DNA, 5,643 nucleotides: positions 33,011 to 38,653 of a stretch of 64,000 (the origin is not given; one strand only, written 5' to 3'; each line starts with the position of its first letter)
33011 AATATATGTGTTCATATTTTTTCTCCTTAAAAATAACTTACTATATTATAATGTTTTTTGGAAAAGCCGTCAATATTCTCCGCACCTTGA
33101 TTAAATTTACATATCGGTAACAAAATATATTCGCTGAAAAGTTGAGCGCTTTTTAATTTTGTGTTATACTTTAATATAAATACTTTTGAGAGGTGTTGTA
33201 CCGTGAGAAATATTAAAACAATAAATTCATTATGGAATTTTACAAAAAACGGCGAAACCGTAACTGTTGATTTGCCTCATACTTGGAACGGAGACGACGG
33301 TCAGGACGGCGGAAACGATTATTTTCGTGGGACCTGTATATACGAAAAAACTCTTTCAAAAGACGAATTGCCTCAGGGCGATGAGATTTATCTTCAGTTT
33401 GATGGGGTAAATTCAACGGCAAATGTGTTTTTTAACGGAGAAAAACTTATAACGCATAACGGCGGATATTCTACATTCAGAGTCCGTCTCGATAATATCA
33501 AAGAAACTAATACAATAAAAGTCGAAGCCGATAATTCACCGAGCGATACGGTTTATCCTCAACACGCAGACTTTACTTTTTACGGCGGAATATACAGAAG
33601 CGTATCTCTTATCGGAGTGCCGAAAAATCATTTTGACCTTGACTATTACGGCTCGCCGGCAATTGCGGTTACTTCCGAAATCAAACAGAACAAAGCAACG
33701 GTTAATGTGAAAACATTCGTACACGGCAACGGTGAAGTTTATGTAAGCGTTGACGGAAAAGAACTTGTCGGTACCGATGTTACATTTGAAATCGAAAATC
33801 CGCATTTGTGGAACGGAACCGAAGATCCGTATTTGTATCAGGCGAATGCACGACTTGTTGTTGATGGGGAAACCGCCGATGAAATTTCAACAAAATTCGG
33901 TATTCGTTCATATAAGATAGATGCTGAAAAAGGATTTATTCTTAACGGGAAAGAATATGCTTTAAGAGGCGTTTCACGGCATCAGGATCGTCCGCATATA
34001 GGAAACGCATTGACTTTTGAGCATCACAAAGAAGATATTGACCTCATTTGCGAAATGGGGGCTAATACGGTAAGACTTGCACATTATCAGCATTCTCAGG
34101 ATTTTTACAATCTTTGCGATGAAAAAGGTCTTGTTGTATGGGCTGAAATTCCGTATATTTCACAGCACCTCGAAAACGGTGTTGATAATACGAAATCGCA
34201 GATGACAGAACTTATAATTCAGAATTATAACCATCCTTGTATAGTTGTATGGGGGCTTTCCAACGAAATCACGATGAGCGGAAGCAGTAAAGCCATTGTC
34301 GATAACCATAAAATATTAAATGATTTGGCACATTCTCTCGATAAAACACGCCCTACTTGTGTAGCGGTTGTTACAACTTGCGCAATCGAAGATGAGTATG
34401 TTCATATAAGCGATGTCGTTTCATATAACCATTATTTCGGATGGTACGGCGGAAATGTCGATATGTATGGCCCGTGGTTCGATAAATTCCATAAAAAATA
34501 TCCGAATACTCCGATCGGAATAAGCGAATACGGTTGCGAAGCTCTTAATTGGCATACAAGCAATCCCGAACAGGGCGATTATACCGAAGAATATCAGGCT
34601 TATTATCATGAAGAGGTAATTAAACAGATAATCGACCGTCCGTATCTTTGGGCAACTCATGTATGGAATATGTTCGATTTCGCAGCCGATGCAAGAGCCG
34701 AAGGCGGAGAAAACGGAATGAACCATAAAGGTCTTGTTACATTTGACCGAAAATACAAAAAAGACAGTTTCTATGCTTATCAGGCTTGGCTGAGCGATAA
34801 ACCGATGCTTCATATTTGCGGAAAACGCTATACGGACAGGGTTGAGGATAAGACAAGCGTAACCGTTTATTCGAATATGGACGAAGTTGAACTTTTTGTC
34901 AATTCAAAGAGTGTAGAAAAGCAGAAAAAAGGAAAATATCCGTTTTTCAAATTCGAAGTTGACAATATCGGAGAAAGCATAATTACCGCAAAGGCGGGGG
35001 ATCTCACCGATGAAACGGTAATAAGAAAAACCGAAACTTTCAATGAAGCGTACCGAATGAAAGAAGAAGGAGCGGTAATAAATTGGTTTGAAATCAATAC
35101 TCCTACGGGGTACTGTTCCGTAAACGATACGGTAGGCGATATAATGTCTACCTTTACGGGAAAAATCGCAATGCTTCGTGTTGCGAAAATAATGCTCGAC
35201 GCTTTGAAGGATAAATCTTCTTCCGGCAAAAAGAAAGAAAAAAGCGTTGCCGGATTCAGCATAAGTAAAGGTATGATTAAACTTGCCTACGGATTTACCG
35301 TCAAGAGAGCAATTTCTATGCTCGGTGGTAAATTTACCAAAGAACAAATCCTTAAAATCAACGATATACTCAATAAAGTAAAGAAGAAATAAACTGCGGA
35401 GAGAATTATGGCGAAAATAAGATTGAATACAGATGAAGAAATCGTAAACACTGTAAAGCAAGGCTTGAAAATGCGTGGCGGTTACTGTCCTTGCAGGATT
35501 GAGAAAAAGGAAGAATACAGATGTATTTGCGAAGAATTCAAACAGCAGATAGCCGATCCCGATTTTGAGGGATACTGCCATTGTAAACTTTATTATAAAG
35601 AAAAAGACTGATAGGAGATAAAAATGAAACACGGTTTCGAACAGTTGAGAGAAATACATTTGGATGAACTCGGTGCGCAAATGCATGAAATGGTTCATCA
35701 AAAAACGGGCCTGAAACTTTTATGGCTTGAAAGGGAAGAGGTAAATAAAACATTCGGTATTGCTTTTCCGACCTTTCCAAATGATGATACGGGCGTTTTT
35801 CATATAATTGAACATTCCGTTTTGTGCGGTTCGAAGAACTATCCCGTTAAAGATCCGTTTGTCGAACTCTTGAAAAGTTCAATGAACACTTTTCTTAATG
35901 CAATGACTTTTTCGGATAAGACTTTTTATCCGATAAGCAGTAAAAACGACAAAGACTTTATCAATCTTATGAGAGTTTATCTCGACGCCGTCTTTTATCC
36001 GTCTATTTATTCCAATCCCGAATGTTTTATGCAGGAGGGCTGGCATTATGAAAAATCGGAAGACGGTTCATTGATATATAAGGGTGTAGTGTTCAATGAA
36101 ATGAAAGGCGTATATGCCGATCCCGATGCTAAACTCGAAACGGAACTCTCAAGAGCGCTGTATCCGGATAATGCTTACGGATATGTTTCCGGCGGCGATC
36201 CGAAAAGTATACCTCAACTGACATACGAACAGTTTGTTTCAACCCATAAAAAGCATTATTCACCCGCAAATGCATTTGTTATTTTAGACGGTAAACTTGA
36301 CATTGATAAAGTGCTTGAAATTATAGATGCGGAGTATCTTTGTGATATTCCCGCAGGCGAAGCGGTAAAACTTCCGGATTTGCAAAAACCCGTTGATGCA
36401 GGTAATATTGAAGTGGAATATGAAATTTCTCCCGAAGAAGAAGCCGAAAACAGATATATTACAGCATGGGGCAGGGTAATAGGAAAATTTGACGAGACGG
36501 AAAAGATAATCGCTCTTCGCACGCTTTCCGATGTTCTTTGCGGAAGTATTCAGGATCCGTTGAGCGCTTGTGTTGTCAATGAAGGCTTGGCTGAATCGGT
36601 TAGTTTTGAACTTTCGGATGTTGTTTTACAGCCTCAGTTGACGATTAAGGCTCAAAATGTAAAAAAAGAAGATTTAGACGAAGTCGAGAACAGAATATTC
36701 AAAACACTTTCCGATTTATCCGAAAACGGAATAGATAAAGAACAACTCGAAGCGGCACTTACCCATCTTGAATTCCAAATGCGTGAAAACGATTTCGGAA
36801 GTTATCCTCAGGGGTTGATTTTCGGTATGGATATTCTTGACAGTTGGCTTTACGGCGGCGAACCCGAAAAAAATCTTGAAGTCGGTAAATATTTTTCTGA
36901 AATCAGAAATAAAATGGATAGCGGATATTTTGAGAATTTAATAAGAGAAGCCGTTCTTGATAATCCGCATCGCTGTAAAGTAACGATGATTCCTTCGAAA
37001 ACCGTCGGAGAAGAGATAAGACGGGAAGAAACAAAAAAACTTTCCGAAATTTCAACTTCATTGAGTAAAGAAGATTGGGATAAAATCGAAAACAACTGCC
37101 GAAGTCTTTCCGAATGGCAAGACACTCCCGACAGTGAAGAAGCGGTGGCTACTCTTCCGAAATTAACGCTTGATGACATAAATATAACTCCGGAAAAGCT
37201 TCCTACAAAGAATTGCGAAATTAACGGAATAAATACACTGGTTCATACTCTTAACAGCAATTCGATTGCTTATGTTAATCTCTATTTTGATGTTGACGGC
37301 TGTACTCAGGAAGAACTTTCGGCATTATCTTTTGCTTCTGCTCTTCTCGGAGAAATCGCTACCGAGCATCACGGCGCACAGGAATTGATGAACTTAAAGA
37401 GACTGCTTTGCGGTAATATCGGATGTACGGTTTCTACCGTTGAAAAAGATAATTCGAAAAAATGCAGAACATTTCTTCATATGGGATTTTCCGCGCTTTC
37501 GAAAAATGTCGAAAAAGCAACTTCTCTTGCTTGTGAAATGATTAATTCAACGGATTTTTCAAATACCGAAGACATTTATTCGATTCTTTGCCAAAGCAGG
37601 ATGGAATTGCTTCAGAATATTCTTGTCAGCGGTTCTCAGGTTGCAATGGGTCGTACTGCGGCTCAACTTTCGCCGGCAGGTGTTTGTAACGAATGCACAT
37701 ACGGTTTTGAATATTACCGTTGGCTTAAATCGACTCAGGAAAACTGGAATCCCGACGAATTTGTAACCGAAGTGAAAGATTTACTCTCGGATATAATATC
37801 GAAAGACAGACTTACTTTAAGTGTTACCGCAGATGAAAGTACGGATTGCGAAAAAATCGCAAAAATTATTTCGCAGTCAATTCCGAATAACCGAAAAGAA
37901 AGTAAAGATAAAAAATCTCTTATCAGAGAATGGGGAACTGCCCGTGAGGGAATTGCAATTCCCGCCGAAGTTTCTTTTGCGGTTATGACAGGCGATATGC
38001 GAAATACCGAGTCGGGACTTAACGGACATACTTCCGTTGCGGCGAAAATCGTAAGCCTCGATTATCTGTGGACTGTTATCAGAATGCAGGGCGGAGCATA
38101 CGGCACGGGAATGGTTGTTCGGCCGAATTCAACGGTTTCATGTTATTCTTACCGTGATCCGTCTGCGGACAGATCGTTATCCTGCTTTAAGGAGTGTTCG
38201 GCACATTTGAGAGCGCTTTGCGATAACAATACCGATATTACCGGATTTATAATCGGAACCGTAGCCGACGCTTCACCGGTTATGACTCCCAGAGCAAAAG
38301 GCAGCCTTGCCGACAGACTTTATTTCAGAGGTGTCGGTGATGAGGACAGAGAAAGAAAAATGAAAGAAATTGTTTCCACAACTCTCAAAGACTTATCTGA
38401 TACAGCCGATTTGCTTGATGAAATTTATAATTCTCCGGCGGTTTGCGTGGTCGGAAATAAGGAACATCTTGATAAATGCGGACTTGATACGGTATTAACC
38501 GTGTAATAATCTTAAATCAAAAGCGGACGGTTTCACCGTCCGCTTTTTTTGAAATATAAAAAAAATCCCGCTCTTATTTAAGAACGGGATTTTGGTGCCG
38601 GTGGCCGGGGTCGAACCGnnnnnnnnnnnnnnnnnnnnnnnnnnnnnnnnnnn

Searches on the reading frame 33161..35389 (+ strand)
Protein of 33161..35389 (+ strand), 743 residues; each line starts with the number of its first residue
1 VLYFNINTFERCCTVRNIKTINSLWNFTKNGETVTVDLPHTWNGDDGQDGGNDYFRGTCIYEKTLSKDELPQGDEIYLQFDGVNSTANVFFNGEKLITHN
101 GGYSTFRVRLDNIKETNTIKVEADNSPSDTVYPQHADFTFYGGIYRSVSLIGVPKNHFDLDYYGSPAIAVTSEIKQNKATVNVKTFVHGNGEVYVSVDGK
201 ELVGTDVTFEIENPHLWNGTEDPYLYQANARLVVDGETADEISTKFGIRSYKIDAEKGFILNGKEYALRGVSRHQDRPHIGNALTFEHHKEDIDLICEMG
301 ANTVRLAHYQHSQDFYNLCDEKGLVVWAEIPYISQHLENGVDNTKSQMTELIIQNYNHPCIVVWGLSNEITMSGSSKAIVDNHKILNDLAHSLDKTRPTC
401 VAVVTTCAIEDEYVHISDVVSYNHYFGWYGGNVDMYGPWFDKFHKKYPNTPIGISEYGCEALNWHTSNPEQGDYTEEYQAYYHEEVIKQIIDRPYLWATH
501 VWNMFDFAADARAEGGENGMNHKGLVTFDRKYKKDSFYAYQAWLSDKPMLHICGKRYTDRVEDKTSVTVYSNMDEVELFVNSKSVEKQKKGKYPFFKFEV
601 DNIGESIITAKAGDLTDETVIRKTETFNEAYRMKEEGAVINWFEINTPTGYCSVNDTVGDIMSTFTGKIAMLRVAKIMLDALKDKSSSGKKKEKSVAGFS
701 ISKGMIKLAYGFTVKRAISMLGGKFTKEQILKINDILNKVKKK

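Call 10: search_protein_families(library=pfam, proteins=[window:33161-35389:+], max_evalue=0.001)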
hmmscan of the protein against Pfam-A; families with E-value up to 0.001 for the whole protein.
window:33161-35389:+ (743 aa): 5 families
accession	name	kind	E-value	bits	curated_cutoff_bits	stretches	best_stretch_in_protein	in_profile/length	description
PF02836.23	Glyco_hydro_2_C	-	8.6e-35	120.8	21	1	257-537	6-291/302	Glycosyl hydrolases family 2, TIM barrel domain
PF00703.27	Glyco_hydro_2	-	1.4e-12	48.8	23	1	176-249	40-109/109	Glycosyl hydrolases family 2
PF02837.24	Glyco_hydro_2_N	-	1.3e-11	45.2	28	1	20-154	18-169/169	Glycosyl hydrolases family 2, sugar binding domain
PF16355.11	DUF4982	-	9.3e-09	35.6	23.9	1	564-598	3-37/61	Domain of unknown function (DUF4982)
PF22666.2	Glyco_hydro_2_N2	-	1.1e-07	32.5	27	1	58-127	49-121/167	Glycosyl hydrolase 2 galactose-binding domain-like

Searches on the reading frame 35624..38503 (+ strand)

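Call 10: search_protein_families(library=pfam, proteins=[window:35624-38503:+], max_evalue=0.001)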
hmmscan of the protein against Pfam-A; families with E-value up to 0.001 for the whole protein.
window:35624-38503:+ (960 aa): 3 families
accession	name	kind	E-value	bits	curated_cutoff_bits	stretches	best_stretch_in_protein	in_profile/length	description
PF08367.16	M16C_assoc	-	4.1e-54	183.8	25.3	1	455-702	1-250/252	Peptidase M16C associated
PF22516.1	PreP_C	-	4e-29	101.8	27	1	775-946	2-173/173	PreP C-terminal domain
PF05193.26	Peptidase_M16_C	-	1.1e-23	84.4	23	1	199-380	2-179/181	Peptidase M16 inactive domain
